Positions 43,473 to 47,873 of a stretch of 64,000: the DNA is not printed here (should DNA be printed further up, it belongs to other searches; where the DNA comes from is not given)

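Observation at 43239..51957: Lower-GC segment of about 8.5 kb bracketed by 108-nt direct repeats, carrying an S8 subtilase giant protein, a membrane protein and a sequon-rich giant secreted protein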

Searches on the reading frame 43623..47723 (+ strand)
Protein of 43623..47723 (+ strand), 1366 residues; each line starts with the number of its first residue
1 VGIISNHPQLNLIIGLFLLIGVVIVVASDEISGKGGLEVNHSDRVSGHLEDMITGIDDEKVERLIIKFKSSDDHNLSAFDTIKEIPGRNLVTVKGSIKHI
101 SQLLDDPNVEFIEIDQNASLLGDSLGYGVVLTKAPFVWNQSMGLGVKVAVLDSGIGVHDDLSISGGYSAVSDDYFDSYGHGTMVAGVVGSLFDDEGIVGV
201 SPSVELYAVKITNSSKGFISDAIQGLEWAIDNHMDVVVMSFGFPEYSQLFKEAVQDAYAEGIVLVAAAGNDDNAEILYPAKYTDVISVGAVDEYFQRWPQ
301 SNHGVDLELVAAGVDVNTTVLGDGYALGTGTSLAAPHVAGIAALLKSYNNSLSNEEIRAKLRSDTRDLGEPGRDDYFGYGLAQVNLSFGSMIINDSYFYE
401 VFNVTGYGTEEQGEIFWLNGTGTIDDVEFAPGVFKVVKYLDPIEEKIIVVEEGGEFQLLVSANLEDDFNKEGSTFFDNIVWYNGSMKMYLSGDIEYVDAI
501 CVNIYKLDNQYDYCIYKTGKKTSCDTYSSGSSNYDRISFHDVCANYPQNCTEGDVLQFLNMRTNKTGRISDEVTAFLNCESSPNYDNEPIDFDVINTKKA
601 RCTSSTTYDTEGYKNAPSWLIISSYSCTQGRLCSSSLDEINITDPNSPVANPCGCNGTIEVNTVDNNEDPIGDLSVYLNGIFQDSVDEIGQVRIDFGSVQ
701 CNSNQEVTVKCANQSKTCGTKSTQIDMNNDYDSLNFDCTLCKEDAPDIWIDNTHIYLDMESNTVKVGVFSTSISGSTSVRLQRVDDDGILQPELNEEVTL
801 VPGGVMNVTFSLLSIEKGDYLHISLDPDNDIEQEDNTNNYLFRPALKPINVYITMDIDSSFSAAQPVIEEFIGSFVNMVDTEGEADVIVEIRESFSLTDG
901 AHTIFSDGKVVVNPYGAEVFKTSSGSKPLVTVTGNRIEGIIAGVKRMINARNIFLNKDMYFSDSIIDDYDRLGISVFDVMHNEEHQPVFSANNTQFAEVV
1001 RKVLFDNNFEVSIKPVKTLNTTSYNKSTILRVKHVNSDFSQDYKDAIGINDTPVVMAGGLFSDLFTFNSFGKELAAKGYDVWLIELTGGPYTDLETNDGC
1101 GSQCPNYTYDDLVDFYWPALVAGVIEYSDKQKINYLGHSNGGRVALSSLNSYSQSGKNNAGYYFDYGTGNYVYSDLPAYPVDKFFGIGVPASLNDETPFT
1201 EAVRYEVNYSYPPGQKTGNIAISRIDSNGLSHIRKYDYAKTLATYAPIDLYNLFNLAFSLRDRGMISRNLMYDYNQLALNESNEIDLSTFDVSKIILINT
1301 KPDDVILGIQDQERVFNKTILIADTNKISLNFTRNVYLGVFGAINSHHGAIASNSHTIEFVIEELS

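Call 9: search_protein_families(library=pfam, proteins=[window:43623-47723:+], max_evalue=0.01)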
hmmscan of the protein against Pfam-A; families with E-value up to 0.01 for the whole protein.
window:43623-47723:+ (1366 aa): 2 families
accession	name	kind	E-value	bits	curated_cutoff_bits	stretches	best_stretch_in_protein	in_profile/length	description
PF00082.27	Peptidase_S8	-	2.6e-51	175.1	21.8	1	145-380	3-288/288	Subtilase family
PF00561.26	Abhydrolase_1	-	1.7e-05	25.1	25.8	1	1053-1146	2-84/245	alpha/beta hydrolase fold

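Call 19: find_homologous_proteins(query=window:43623-47723:+, max_evalue=0.00001)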
Query window:43623-47723:+ (1366 aa): 1978 proteins with E <= 0.00001 among 8000 candidates; the best 120 are listed.
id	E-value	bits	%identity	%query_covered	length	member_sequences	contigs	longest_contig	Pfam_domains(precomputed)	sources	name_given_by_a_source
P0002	0.0e+0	3057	100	98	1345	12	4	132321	PF00561.27,PF00082.28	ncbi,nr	ncbi:S8 family serine peptidase [Candidatus Woesearchaeota archaeon]|nr:S8 family serine peptidase [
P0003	1.5e-295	1002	42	97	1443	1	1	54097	PF00082.28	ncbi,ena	-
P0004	8.1e-284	963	42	87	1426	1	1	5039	PF00561.27,PF00082.28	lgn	-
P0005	4.1e-275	934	43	93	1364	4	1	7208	PF00082.28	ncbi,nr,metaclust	ncbi:MAG: Subtilisin-like protein serine protease [Parcubacteria group bacterium GW2011_GWA2_31_28]|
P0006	4.0e-257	874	40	91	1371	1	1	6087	PF00082.28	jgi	-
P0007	5.5e-250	851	38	95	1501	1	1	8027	PF00082.28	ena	-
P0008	9.6e-245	833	40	84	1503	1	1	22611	PF00082.28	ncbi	-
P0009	3.4e-244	832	38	95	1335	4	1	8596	PF00082.28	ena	-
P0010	5.2e-244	831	38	94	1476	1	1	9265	PF00082.28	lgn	-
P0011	5.5e-242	824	40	86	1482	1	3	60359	PF00082.28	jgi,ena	-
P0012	2.0e-241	822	39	85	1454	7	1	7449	PF00082.28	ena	-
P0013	2.2e-239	816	37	94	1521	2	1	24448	PF00082.28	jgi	jgi:subtilisin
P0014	3.1e-239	815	38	92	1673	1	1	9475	PF00082.28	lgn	-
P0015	2.4e-236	806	38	84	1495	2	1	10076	PF00082.28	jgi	-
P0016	3.0e-235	802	38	93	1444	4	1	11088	PF00082.28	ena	-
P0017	2.2e-234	799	36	97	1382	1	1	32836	PF00082.28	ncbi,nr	ncbi:S8 family peptidase [Candidatus Woesearchaeota archaeon]|nr:S8 family peptidase [Candidatus Woe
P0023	1.8e-213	730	36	87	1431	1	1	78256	PF00082.28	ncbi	-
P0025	5.3e-209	715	37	85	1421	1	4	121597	PF00082.28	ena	-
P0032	7.7e-205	701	36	92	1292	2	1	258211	PF00082.28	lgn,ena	-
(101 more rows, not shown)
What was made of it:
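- The S8 giant has about 40 full-length homologs at 35-43% identity, and those that carry a name are mostly labelled Woesearchaeota/Nanoarchaeota (call 19).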

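Call 21: find_encoding_contigs(protein=P0003, flank=10000, max_places=1)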
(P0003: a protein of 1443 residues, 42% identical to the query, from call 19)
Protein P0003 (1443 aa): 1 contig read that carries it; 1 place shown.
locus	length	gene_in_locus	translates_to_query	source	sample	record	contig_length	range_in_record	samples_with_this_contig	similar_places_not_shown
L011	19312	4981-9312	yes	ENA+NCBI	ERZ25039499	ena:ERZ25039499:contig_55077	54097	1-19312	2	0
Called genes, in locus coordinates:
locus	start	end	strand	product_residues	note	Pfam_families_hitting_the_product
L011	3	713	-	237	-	?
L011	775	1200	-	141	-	PF00293:NUDIX, PF14815:NUDIX_4 (weak)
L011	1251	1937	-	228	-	-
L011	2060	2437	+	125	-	-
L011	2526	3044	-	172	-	PF00226:DnaJ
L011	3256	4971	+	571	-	PF10102:DUF2341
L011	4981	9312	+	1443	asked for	PF00082:Peptidase_S8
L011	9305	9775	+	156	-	-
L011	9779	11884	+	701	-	-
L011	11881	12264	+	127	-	-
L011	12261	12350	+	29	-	-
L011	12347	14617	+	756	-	PF07705:CARDB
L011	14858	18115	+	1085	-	PF00133:tRNA-synt_1, PF01406:tRNA-synt_1e (faint), PF09334:tRNA-synt_1g, PF08264:Anticodon_1, PF19302:DUF5915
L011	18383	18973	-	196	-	PF13580:SIS_2, PF01380:SIS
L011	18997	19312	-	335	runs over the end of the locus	-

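Call 22: find_encoding_contigs(protein=P0011, flank=10000, max_places=1)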
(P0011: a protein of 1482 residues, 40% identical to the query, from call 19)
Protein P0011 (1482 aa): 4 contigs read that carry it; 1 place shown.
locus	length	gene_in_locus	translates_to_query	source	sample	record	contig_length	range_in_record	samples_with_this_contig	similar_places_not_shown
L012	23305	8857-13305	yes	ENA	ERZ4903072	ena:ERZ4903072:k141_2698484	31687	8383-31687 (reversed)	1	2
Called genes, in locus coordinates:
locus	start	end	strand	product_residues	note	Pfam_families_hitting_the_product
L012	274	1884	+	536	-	PF20176:DUF6541 (weak)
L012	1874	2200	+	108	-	-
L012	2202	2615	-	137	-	-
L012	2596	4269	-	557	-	-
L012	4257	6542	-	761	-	PF09586:YfhO (faint), PF10131:PTPS_related (weak)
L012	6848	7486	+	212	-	-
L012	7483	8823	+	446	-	-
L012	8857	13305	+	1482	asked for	PF00082:Peptidase_S8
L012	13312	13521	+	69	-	-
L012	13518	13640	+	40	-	-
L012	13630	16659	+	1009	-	PF07705:CARDB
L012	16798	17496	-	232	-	PF00535:Glycos_transf_2, PF10111:Glyco_tranf_2_2, PF13641:Glyco_tranf_2_3 (weak)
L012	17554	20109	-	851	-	-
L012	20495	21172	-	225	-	PF00535:Glycos_transf_2, PF13641:Glyco_tranf_2_3 (weak)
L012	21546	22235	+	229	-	PF00535:Glycos_transf_2, PF10111:Glyco_tranf_2_2, PF13641:Glyco_tranf_2_3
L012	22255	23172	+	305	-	PF01073:3Beta_HSD, PF01370:Epimerase, PF02719:Polysacc_synt_2, PF04321:RmlD_sub_bind, PF16363:GDP_Man_Dehyd, PF13460:NAD_binding_10 (weak), PF07993:NAD_binding_4 (weak)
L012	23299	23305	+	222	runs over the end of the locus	PF07021:MetW, PF13489:Methyltransf_23, PF13847:Methyltransf_31, PF08241:Methyltransf_11, PF08242:Methyltransf_12, PF13649:Methyltransf_25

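Call 23: find_encoding_contigs(protein=P0017, flank=10000, max_places=1)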
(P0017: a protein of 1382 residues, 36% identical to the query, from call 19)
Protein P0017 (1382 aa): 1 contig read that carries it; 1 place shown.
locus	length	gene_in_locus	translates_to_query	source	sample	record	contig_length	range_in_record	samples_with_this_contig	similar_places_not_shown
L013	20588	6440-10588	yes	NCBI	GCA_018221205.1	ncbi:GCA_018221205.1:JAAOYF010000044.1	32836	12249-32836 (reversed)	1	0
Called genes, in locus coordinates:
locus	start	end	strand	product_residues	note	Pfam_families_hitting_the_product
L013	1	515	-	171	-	PF01970:TctA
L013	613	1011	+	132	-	PF02308:MgtC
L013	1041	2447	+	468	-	PF01564:Spermine_synth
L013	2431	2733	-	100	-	-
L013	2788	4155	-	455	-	PF01546:Peptidase_M20, PF07687:M20_dimer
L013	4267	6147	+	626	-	PF00493:MCM (faint), PF01078:Mg_chelatase (weak), PF05496:RuvB_N (faint), PF00158:Sigma54_activat, PF07728:AAA_5 (weak), PF20436:LonB_AAA-LID, PF05362:Lon_C, PF13541:ChlI, +3 more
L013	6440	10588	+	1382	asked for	PF00082:Peptidase_S8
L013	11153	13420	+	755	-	PF07705:CARDB, PF00801:PKD (faint)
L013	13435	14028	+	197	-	-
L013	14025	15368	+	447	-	-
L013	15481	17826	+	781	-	PF03104:DNA_pol_B_exo1, PF00136:DNA_pol_B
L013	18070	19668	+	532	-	-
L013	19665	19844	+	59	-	-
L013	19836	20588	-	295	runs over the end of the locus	PF03747:ADP_ribosyl_GH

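Call 50: find_encoding_contigs(protein=P0025, flank=8000, max_places=1)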
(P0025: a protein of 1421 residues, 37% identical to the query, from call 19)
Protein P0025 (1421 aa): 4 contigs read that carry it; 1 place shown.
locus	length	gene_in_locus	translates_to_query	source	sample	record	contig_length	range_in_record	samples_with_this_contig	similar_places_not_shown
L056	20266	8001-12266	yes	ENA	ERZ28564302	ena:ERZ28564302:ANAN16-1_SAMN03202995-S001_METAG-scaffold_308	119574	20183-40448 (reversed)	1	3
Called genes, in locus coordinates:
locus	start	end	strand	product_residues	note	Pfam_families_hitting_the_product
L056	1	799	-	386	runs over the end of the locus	PF00534:Glycos_transf_1, PF13692:Glyco_trans_1_4, PF13524:Glyco_trans_1_2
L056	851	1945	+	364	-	PF02350:Epimerase_2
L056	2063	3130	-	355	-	PF12689:Acid_PPase (faint), PF13419:HAD_2, PF00702:Hydrolase (weak), PF00583:Acetyltransf_1 (weak), PF13508:Acetyltransf_7 (weak)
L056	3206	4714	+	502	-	PF13231:PMT_2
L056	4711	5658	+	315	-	PF01073:3Beta_HSD, PF01370:Epimerase, PF02719:Polysacc_synt_2, PF04321:RmlD_sub_bind, PF08659:KR (faint), PF13460:NAD_binding_10 (weak), PF16363:GDP_Man_Dehyd, PF07993:NAD_binding_4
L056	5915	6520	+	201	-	-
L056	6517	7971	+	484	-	-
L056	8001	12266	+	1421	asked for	PF00082:Peptidase_S8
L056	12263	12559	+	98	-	-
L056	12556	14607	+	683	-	-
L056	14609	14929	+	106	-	-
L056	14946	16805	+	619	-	-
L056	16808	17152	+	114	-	-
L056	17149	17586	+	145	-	-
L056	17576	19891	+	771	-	-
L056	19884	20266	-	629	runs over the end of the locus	PF13522:GATase_6, PF13537:GATase_7, PF00733:Asn_synthase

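Call 51: find_encoding_contigs(protein=P0032, flank=8000, max_places=1)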
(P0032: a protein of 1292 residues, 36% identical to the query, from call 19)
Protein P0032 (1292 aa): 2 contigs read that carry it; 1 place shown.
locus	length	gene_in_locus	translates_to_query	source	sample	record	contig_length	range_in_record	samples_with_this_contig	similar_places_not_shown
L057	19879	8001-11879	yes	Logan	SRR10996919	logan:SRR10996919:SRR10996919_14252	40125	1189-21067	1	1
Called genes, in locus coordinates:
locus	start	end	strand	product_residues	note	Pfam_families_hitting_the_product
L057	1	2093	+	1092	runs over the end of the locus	?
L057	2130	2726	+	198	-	PF02666:PS_Dcarbxylase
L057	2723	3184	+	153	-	PF01066:CDP-OH_P_transf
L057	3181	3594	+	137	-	PF02681:DUF212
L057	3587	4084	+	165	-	PF01148:CTP_transf_1 (weak), PF01864:CarS-like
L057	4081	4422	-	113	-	-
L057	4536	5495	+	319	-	PF01047:MarR (weak), PF08279:HTH_11 (faint), PF12840:HTH_20 (faint), PF13412:HTH_24, PF13404:HTH_AsnC-type, PF13412:HTH_24 (weak)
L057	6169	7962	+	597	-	-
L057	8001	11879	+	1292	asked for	PF00082:Peptidase_S8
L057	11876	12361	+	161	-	-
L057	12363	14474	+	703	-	PF07705:CARDB (weak)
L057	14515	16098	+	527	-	-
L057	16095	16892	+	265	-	-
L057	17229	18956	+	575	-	PF10101:DUF2339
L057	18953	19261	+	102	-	-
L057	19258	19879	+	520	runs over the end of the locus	PF00754:F5_F8_type_C, PF02412:TSP_3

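Call 52: find_encoding_contigs(protein=P0023, flank=8000, max_places=1)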
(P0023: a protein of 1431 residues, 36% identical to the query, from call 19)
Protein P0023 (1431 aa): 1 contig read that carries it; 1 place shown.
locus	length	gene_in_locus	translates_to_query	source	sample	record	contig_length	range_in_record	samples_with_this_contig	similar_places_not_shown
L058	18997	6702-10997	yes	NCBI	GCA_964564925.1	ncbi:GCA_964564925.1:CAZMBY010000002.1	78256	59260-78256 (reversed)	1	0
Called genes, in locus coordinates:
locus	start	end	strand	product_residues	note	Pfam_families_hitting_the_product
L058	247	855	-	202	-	-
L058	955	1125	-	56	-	PF01907:Ribosomal_L37e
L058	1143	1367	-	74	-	PF01423:LSM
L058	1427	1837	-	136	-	PF10107:Endonuc_Holl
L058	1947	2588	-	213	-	PF01936:NYN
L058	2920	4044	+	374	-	PF01916:DS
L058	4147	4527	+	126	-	PF01201:Ribosomal_S8e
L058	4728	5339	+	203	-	-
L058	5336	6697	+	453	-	-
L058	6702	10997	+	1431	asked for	PF00082:Peptidase_S8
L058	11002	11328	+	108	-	-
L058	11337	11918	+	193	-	-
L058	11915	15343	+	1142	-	PF07705:CARDB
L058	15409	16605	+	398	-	PF00999:Na_H_Exchanger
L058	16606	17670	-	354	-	PF00482:T2SSF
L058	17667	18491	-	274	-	PF00482:T2SSF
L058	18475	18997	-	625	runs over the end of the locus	PF00437:T2SSE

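Call 58: search_protein_families(library=ncbifam, proteins=[window:43623-47723:+], max_evalue=0.01)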
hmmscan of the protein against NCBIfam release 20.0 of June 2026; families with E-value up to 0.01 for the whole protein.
window:43623-47723:+ (1366 aa): 7 families
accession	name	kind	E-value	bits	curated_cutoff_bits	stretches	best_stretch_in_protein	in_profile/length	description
TIGR03921.1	T7SS_mycosin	equivalog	3.4e-45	154.7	278.75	1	136-382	5-279/353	type VII secretion-associated serine protease mycosin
NF049966.1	QH_SP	equivalog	1.7e-20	73.3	165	1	148-365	2-211/219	subtilisin-like serine protease QhpE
TIGR03895.1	protease_PatA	subfamily_domain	7.3e-16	58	421.05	1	196-349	16-180/606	PatA/PatG family cyanobactin maturation protease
NF033595.1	denti_PrtP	equivalog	2.7e-15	56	300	1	237-384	342-498/606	dentilisin complex serine proteinase subunit PrtP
NF051851.1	AtpSerPepEprS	equivalog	6.5e-06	24.5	1700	1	308-356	280-328/988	autotransporter serine peptidase EprS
NF042956.1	IteS_antiphage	equivalog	0.0032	15.8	900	0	148-273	259-396/747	S8 family anti-phage peptidase IteS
NF040553.1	SGO_0316_fam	subfamily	0.0044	14.7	1400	0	294-347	655-709/1486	SGO_0316/SGO_0317 family LPXTG-anchored serine peptidase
